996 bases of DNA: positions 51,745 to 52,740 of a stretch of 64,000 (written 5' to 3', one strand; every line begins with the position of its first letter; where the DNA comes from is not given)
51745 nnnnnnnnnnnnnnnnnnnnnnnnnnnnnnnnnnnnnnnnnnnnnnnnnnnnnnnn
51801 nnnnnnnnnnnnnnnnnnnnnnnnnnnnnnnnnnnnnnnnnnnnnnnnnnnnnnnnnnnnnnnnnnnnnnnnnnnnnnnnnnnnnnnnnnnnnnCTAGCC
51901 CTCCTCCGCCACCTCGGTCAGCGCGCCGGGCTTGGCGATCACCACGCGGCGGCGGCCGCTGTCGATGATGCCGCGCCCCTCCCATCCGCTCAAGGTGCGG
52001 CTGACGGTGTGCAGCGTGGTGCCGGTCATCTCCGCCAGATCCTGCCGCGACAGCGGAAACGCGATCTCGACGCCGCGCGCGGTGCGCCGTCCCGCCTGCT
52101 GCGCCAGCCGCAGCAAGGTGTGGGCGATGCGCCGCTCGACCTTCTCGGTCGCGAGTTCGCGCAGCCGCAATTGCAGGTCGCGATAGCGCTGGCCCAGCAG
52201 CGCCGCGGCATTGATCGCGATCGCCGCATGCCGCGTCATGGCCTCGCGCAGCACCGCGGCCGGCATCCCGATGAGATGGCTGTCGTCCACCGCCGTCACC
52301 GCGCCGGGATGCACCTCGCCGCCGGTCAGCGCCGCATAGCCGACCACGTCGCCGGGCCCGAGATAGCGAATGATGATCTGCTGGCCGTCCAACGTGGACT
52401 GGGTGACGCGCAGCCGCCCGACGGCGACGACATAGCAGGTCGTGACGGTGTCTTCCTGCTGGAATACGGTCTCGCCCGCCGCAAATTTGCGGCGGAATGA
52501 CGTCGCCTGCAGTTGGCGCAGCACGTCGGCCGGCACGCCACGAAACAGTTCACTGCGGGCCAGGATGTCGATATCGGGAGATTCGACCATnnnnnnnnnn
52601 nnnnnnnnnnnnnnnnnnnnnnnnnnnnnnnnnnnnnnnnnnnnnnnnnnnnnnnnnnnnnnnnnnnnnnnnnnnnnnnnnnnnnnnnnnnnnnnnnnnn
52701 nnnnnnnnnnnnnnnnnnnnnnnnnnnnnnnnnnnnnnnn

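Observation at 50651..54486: Four TTGCG-N4-CGCAA boxes within 3.9 kb define a compact NnrR-type (nitric-oxide-responsive) regulon: nnrS, aox, pseudoazurin, fixNOQP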

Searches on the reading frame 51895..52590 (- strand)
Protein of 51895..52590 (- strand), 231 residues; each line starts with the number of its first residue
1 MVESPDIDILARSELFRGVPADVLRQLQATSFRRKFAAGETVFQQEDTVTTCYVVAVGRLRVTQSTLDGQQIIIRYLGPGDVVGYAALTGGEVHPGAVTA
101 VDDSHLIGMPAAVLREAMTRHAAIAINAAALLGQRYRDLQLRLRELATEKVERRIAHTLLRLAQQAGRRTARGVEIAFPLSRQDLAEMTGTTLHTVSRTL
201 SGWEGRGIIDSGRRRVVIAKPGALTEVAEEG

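Call 7: search_protein_families(library=pfam, proteins=[window:51895-52590:-])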
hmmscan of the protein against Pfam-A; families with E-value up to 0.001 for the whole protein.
window:51895-52590:- (231 aa): 4 families
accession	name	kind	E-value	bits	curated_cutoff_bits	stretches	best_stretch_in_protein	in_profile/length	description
PF00027.35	cNMP_binding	-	1.2e-19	70.5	27.5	1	33-121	1-89/89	Cyclic nucleotide-binding domain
PF13545.12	HTH_Crp_2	-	8e-19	67.8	27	1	154-226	2-69/70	Crp-like helix-turn-helix domain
PF00325.26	Crp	-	3.5e-06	27.1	21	1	179-208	2-31/32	Bacterial regulatory proteins, crp family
PF25213.1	HVO_A0261_N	-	0.00031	21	35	1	179-224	24-69/86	HVO_A0261 N-terminal domain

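Call 8: search_protein_families(library=ncbifam, proteins=[window:51895-52590:-])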
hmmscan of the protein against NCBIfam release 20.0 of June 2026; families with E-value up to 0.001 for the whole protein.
window:51895-52590:- (231 aa): 13 families
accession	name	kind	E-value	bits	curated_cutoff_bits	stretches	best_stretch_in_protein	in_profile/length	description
NF008732.0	PRK11753.1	equivalog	3.1e-17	62.7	266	1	22-218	14-210/214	cAMP-activated global transcriptional regulator CRP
NF050806.1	TransRegFixKCaul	equivalog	4.1e-17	62.1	300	1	28-226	20-212/215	transcriptional regulator FixK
NF006901.0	PRK09392.1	equivalog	5e-17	62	211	1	4-228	3-221/236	transcriptional activator FtrB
NF045989.1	TransRegFnrLRhodb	equivalog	1.6e-15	57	300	1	21-228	26-235/245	transcriptional regulator FnrL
NF008365.0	PRK11161.1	subfamily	1.4e-14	54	228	1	34-229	49-244/250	fumarate/nitrate reduction transcriptional regulator Fnr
NF052518.1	TransRegLdrP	equivalog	7.4e-14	52.2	300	1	35-226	3-186/195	transcriptional regulator LdrP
NF053664.1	TransRegPtrACyano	equivalog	1.2e-13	50.8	300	1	36-220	17-192/196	Crp/Fnr family transcriptional regulator PtrA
TIGR03697.1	NtcA_cyano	equivalog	8.7e-12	45.2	244.95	1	39-225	1-189/193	global nitrogen regulator NtcA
NF010499.0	PRK13918.1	equivalog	5.4e-10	39.1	274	1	36-229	17-202/205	CRP/FNR family transcriptional regulator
NF041163.2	encap_f2b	equivalog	1.9e-08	33.9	400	1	14-128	77-193/450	family 2B encapsulin nanocompartment shell protein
NF050815.1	TransActFtrBCaul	equivalog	1.5e-07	30.9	300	1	4-228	5-223/251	transcriptional activator FtrB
NF058543.1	ActPatMycb56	equivalog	4.5e-07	29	460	1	14-103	2-90/317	acetyltransferase Pat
TIGR03896.1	cyc_nuc_ocin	subfamily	2.4e-05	23.9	161.05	1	27-141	157-275/317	bacteriocin-type transport-associated protein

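Call 9: find_homologous_proteins(query=window:51895-52590:-)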
Query window:51895-52590:- (231 aa): 2912 proteins with E <= 0.001 among 6025 candidates; the best 120 are listed.
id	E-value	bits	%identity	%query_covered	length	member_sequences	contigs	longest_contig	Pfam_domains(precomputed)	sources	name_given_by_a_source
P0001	8.0e-141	485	100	100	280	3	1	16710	PF13545.13,PF00027.36,PF00325.27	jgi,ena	-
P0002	2.2e-120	418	87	100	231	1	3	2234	PF13545.13,PF00027.36,PF00325.27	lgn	-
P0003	4.1e-120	417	84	100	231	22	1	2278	PF13545.13,PF00027.36,PF00325.27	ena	-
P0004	8.1e-120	416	84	100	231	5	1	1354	PF13545.13,PF00027.36,PF00325.27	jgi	jgi:CRP-like cAMP-binding protein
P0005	2.0e-119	415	84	100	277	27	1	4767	PF13545.13,PF00027.36,PF00325.27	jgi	jgi:CRP-like cAMP-binding protein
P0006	4.5e-119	414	83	100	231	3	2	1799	PF13545.13,PF00027.36,PF00325.27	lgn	-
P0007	3.3e-117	407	81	100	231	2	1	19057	PF13545.13,PF00027.36,PF00325.27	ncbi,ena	-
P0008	6.0e-117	407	81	100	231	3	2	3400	PF13545.13,PF00027.36,PF00325.27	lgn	-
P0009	3.6e-114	398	79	100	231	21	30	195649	PF13545.13,PF00027.36,PF00325.27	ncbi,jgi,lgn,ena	jgi:CRP-like cAMP-binding protein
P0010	6.8e-114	397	80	100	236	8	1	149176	PF13545.13,PF00027.36,PF00325.27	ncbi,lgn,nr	ncbi:MAG: Crp/Fnr family transcriptional regulator [Rhizobiales bacterium]|nr:Crp/Fnr family transcr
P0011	1.1e-113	396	80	96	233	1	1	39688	PF13545.13,PF00027.36,PF00325.27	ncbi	-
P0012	6.0e-113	394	79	100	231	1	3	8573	PF13545.13,PF00027.36,PF00325.27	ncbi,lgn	ncbi:MAG: Crp/Fnr family transcriptional regulator [Xanthobacteraceae bacterium]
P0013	1.5e-112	392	79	100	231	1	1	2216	PF13545.13,PF00027.36,PF00325.27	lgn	-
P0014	2.3e-112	392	79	100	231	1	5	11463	PF13545.13,PF00027.36,PF00325.27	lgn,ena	-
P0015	2.6e-112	391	79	100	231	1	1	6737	PF13545.13,PF00027.36,PF00325.27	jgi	jgi:CRP-like cAMP-binding protein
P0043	2.0e-93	330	66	100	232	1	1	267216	PF13545.13,PF00027.36,PF00325.27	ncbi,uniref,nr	ncbi:Crp/Fnr family transcriptional regulator [Bradyrhizobium cenepequi]|uniref:Crp/Fnr family trans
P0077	8.4e-89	315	62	100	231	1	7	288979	PF13545.13,PF00027.36,PF00325.27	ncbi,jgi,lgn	ncbi:MAG: Crp/Fnr family transcriptional regulator [Afipia sp.]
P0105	3.4e-85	303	63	97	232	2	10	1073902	PF13545.13,PF00027.36,PF00325.27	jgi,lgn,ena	-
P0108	5.3e-85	302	62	100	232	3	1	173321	PF13545.13,PF00027.36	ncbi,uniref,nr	ncbi:Crp/Fnr family transcriptional regulator [Bradyrhizobium sp. Arg237L]|uniref:Crp/Fnr family tra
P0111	1.6e-84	301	58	100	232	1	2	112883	PF13545.13,PF00027.36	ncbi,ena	-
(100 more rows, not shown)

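Call 10: search_solved_structures(query=window:51895-52590:-, max_evalue=0.001, show_alignments=3)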
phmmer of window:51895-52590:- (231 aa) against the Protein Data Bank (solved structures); distinct sequences matched with E-value up to 0.001: 73 (the best 60 are shown).
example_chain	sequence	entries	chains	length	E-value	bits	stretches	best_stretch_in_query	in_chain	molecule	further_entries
4ev0_A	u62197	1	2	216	8.7e-22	81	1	13-228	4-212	Transcription regulator, Crp family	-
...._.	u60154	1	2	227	1.5e-21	80.2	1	8-218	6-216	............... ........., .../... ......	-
4cyd_A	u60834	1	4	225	1.6e-21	80.1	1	8-218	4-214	PROBABLE TRANSCRIPTION REGULATOR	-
3r6s_A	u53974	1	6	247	2e-21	79.8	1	8-218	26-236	transcription regulator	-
7ets_A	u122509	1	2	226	6.6e-21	78.1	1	10-228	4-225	Crp/Fnr family transcriptional regulator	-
3i54_A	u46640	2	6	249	7.4e-19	71.4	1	8-219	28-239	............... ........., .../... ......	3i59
3d0s_A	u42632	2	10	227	7.6e-19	71.4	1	8-219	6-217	TRANSCRIPTIONAL REGULATORY PROTEIN | PROBABLE TRANSCRIPTIONAL REGULATORY PROTEIN (PROBABLY CRP/ FNR-FAMILY)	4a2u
3mzh_A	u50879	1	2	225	9.2e-19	71.1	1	8-219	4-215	PROBABLE TRANSCRIPTIONAL REGULATORY PROTEIN (PROBABLY CRP/FNR-FAMILY)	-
3h3u_A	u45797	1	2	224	9.7e-19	71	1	8-219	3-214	PROBABLE TRANSCRIPTIONAL REGULATORY PROTEIN (PROBABLY CRP/FNR-FAMILY)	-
3e97_A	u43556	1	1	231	9e-15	58.1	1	7-230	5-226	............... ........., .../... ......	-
7ff8_A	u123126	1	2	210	1.7e-12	50.7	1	25-216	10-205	cAMP-activated global transcriptional regulator Vfr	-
7pza_A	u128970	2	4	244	1.8e-12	50.6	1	15-228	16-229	Putative cAMP-binding protein-catabolite gene activator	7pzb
7ff9_A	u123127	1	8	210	1.9e-12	50.5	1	25-216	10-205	cAMP-activated global transcriptional regulator Vfr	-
7few_A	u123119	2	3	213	1.9e-12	50.5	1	25-216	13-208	cAMP-activated global transcriptional regulator Vfr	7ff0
2oz6_A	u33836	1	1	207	1.9e-12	50.5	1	25-217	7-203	Virulence Factor Regulator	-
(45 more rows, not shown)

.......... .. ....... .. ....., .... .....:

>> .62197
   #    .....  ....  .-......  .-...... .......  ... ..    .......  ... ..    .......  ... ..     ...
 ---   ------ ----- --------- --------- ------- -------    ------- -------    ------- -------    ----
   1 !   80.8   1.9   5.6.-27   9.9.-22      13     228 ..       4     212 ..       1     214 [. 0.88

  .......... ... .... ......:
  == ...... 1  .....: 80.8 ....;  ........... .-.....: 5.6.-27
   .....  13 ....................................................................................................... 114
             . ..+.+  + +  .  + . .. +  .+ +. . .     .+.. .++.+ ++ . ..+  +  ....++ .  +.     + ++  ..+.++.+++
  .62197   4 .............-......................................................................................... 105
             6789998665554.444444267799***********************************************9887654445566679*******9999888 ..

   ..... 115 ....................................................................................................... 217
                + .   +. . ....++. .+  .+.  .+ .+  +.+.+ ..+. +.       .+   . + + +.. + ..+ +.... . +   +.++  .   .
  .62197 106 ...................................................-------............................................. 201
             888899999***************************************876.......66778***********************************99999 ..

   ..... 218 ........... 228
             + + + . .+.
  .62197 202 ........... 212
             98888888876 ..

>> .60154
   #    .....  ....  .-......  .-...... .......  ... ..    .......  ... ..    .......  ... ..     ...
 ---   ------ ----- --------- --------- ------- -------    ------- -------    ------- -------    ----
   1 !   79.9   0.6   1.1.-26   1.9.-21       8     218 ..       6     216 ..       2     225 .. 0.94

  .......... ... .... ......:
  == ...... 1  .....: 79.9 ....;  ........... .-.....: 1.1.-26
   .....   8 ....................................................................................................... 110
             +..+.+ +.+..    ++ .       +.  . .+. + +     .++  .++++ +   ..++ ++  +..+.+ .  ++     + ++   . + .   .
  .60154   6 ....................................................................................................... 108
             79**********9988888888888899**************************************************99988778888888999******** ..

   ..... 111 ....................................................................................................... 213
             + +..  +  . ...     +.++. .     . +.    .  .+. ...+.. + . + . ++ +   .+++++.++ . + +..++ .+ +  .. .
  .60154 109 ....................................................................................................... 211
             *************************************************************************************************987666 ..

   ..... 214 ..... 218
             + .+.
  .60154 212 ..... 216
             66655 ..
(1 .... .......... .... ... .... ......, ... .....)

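Call 12: find_related_loci(query=window:51895-52590:-, collection=genome_contigs, flank=6000)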
Query window:51895-52590:- (231 aa) in genome_contigs; peptide patterns used: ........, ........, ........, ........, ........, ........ (x = any residue, [..] = any of these).
568 stretches matched a pattern; 359 encode a relative of the query (tblastn E <= 1e-3); the best 80 are kept; 80 distinct loci.
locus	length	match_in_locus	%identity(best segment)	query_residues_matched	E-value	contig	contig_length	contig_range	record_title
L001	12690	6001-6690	86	1-230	6e-131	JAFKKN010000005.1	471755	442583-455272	MAG: Hyphomicrobiales bacterium isolate SCN18_13_7_16_R3_B_63_31 SCN18_13_7_16_R3_B_scaffold_15, whole genome shotgun se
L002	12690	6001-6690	85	1-230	2e-129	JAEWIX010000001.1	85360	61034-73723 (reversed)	MAG: Proteobacteria bacterium isolate OH_PBrB_129 k127_196134, whole genome shotgun sequence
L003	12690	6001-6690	81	1-230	1e-125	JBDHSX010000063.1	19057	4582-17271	MAG: Xanthobacteraceae bacterium isolate AS-MESO-3CA.292 NODE_12470_length_19057_cov_16.326818, whole genome shotgun seq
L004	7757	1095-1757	85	1-221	2e-124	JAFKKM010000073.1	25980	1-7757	MAG: Hyphomicrobiales bacterium isolate SCN18_25_1_16_R1_B_62_13 SCN18_25_1_16_R1_B_scaffold_604, whole genome shotgun s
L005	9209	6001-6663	84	1-221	1e-123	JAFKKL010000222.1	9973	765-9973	MAG: Hyphomicrobiales bacterium isolate SCN18_10_11_15_R1_B_63_12 SCN18_10_11_15_R1_B_scaffold_2088, whole genome shotgu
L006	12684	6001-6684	79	1-228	3e-120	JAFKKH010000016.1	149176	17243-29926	MAG: Hyphomicrobiales bacterium isolate SCN18_25_1_16_R2_B_62_30 SCN18_25_1_16_R2_B_scaffold_109, whole genome shotgun s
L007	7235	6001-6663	79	1-221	4e-117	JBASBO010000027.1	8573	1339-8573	MAG: Xanthobacteraceae bacterium isolate MFD12209_ilm_asm_bin20 k127_3441, whole genome shotgun sequence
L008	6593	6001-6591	86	1-197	6e-110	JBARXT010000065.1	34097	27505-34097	MAG: Xanthobacteraceae bacterium isolate MFD12220_ilm_asm_bin9 k127_61266, whole genome shotgun sequence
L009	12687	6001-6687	77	1-229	5e-107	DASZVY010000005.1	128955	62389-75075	MAG TPA_asm: Nitrobacter sp. isolate SMAG_U6143 k141_2243, whole genome shotgun sequence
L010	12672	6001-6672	80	1-224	2e-106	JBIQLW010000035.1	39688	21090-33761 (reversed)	MAG: Bradyrhizobiaceae bacterium isolate mag.1g NODE_811_length_39688, whole genome shotgun sequence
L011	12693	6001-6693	84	1-231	2e-128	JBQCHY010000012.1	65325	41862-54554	MAG: Xanthobacteraceae bacterium isolate bin752 k141_256965, whole genome shotgun sequence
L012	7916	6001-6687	69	1-229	8e-97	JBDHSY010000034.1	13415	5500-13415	MAG: Xanthobacteraceae bacterium isolate AS-MESO-OLR.376 NODE_15540_length_13415_cov_5.038087, whole genome shotgun sequ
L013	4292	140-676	86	52-230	1e-96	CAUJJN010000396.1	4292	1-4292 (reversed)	MAG: Pseudomonadota bacterium isolate KLAP40 genome assembly, contig: KLAP40_725020, whole genome shotgun sequence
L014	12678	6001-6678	62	6-231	8e-93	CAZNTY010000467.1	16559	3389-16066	MAG TPA_asm: uncultured Undibacter sp. isolate binchicken_co84_196 genome assembly, contig: k141_2092128, whole genome s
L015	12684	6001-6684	67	1-228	1e-93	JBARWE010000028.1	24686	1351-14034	MAG: Xanthobacteraceae bacterium isolate MFD12187_ilm_asm_bin3 k127_492, whole genome shotgun sequence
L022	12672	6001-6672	54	7-230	3e-75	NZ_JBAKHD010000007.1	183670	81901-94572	Brucella sp. IR073 Indigo35_contig_7, whole genome shotgun sequence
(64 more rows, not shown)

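Call 23: search_dna_similar(query=window:51895-52590:-, collection=plasmids, mode=protein, max_rows=60, max_evalue=1e-10)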
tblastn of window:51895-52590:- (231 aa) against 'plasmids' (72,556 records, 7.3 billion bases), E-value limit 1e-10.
Records with a match: 477; places in all: 499; records where one place covers at least 80% of the query: 473.
Best place of each record, by identity: 60-80% 2; <60% 475.
By first word of the organism name: Ralstonia 98; Phaeobacter 58; Sinorhizobium 55; Rhizobium 51; Azospirillum 24; Leuconostoc 23; Bacillus 23; Agrobacterium 21; Enterococcus 21; Ensifer 12; and 51 more.
By predicted mobility (MOB-suite, as given by PLSDB): non-mobilizable 232; mobilizable 143; conjugative 102.
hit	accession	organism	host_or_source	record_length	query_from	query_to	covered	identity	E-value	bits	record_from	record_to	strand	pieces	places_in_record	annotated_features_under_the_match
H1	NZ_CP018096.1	Chelatococcus daeguensis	sigle cell,power plant biotrickling ...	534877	8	229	96%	61.7%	7e-77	258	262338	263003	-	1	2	Crp/Fnr family transcriptional regulator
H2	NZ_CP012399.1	Chelatococcus sp. CO-6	whole organism,Shengli Oilfield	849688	8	229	96%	60.8%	9e-72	244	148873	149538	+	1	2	Crp/Fnr family transcriptional regulator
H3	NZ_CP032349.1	Azospirillum brasilense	soil sample,Agricultural field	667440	4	230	98%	48.0%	2e-59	208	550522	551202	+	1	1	Crp/Fnr family transcriptional regulator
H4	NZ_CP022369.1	Azospirillum sp. TSH58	single cell,paddy soils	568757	4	230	98%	47.6%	1e-58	206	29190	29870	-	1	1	Crp/Fnr family transcriptional regulator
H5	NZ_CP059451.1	Azospirillum brasilense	Prokaryotes,soil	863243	4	230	98%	47.6%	4e-58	204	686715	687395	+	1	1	Crp/Fnr family transcriptional regulator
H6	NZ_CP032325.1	Azospirillum argentinense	soil sample,Agricultural field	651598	4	230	98%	47.6%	8e-58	204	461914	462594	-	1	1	Crp/Fnr family transcriptional regulator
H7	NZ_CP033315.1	Azospirillum brasilense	rhizosphere soil of Digitaria ...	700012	4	230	98%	47.6%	8e-58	204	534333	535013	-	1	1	Crp/Fnr family transcriptional regulator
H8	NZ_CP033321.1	Azospirillum brasilense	rhizosphere soil of Cynodon ...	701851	4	230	98%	47.6%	8e-58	204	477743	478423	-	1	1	Crp/Fnr family transcriptional regulator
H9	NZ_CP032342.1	Azospirillum brasilense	soil sample,Agricultural field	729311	4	230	98%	47.6%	8e-58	204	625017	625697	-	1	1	Crp/Fnr family transcriptional regulator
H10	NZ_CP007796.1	Azospirillum argentinense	Triticum aestivum L.,Root,wheat ...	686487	4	230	98%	47.6%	1e-57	203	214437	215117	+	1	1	Crp/Fnr family transcriptional regulator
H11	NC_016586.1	Azospirillum lipoferum 4B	-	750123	34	230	85%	51.8%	4e-54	193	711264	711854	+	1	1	Crp/Fnr family transcriptional regulator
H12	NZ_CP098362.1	Paracoccus sp. TOH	cell cuture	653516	6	229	97%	44.2%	5e-50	181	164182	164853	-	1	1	Crp/Fnr family transcriptional regulator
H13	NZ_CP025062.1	Roseomonas mucosa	Homo sapiens,Clinical, healthy, human ...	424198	1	231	100%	42.7%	1e-38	149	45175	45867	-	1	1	Crp/Fnr family transcriptional regulator | Rrf2 family transcriptional regulator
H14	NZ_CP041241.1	Sinorhizobium mexicanum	Acaciella angustissima,cell culture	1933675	15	231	94%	45.2%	9e-50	181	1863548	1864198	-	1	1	none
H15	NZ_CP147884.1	Roseomonas mucosa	cell culture,Styx glacier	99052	1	231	100%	42.2%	1e-37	145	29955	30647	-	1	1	Crp/Fnr family transcriptional regulator | Rrf2 family transcriptional regulator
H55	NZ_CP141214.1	Sinorhizobium meliloti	alfalfa,Isolate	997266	21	231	91%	42.7%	2e-46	171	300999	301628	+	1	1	Crp/Fnr family transcriptional regulator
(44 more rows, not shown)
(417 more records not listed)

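Call 24: get_annotated_region(hit=H1, flank=12000)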
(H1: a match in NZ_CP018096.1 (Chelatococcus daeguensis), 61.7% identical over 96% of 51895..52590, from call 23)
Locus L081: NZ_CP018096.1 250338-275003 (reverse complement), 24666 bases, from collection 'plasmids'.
description: Chelatococcus daeguensis strain TAD1 plasmid pTAD1, complete sequence
organism: Chelatococcus daeguensis (NCBI taxid 444444)
taxonomy: Bacteria; Pseudomonadota; Alphaproteobacteria; Hyphomicrobiales; Chelatococcaceae; Chelatococcus; Chelatococcus daeguensis
host: -; source: sigle cell,power plant biotrickling filter; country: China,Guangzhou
typing (MOB-suite, as given by PLSDB): non-mobilizable
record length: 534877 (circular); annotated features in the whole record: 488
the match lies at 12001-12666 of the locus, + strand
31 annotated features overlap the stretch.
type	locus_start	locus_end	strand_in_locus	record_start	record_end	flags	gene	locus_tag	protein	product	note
CDS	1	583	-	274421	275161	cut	-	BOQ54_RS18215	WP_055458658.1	ABC transporter ATP-binding protein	-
CDS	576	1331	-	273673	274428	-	-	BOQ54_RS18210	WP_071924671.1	ABC transporter ATP-binding protein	-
CDS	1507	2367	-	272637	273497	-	-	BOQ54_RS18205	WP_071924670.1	DMT family transporter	GO:0055085 - transmembrane transport [Evidence IEA]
CDS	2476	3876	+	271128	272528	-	-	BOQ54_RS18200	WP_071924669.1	PLP-dependent aminotransferase family protein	-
CDS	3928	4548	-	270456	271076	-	-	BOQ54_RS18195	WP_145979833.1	hypothetical protein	-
CDS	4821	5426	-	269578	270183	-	-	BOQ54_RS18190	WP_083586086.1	TetR/AcrR family transcriptional regulator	GO:0006355 - regulation of DNA-templated transcription [Evidence IEA]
CDS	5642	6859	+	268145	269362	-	-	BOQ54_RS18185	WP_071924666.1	MFS transporter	GO:0055085 - transmembrane transport [Evidence IEA]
CDS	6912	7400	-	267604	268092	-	-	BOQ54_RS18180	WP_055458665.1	MgtC/SapB family protein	-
CDS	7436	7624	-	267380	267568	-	-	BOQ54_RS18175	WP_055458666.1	DUF3008 family protein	-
CDS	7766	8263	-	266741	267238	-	-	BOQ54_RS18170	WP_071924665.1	ferritin-like domain-containing protein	-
CDS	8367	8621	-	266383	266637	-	-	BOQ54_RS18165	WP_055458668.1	DUF982 domain-containing protein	-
CDS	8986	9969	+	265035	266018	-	-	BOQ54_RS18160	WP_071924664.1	DUF4105 domain-containing protein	-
CDS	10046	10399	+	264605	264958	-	-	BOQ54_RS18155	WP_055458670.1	ArsC family reductase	-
CDS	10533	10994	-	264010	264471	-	-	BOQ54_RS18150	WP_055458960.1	pseudoazurin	-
CDS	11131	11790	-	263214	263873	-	-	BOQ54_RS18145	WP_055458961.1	alternative oxidase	-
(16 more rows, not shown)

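Call 25: get_annotated_region(hit=H55, flank=12000)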
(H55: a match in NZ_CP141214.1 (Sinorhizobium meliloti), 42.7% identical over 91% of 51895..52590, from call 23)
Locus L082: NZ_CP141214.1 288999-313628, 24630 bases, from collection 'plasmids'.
description: Sinorhizobium meliloti strain LMB1 plasmid pB, complete sequence
organism: Sinorhizobium meliloti (NCBI taxid 382)
taxonomy: Bacteria; Pseudomonadota; Alphaproteobacteria; Hyphomicrobiales; Rhizobiaceae; Sinorhizobium; Sinorhizobium meliloti
host: -; source: alfalfa,Isolate; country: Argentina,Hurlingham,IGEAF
typing (MOB-suite, as given by PLSDB): conjugative; relaxase MOBQ; mating-pair formation MPF_T
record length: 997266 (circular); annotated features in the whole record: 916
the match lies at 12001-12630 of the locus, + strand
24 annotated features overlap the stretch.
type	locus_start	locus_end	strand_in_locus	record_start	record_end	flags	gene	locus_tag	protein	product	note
CDS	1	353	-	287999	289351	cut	hemN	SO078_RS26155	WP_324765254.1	oxygen-independent coproporphyrinogen III oxidase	GO:0006779 - porphyrin-containing compound biosynthetic process [Evidence IEA]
CDS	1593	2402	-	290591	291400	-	-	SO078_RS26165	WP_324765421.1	pirin family protein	-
CDS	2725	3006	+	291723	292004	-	-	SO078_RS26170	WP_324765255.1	DUF2249 domain-containing protein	-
CDS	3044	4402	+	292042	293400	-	-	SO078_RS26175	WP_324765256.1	hypothetical protein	-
CDS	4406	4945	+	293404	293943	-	-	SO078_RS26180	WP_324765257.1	DUF2249 domain-containing protein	-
CDS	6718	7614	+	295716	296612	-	-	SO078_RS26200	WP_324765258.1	alpha/beta hydrolase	-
CDS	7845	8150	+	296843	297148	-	-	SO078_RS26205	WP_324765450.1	hypothetical protein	-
CDS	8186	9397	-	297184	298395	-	-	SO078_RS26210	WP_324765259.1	NnrS family protein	-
CDS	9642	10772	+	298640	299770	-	nirK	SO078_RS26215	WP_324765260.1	copper-containing nitrite reductase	GO:0006807 - nitrogen compound metabolic process [Evidence IEA]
CDS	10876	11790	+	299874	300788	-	-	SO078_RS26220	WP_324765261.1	formylglycine-generating enzyme family protein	-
CDS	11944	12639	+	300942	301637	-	-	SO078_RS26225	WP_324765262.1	Crp/Fnr family transcriptional regulator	GO:0006355 - regulation of DNA-templated transcription [Evidence IEA]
CDS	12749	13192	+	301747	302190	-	-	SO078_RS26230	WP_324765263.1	pseudoazurin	-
CDS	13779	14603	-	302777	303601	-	-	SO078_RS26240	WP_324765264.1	universal stress protein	-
CDS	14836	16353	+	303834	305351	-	fixL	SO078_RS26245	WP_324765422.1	oxygen sensor histidine kinase FixL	-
CDS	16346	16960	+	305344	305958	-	fixJ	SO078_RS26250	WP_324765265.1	response regulator FixJ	GO:0000160 - phosphorelay signal transduction system [Evidence IEA]; GO:0045893 - positive regulation of DNA-templated ...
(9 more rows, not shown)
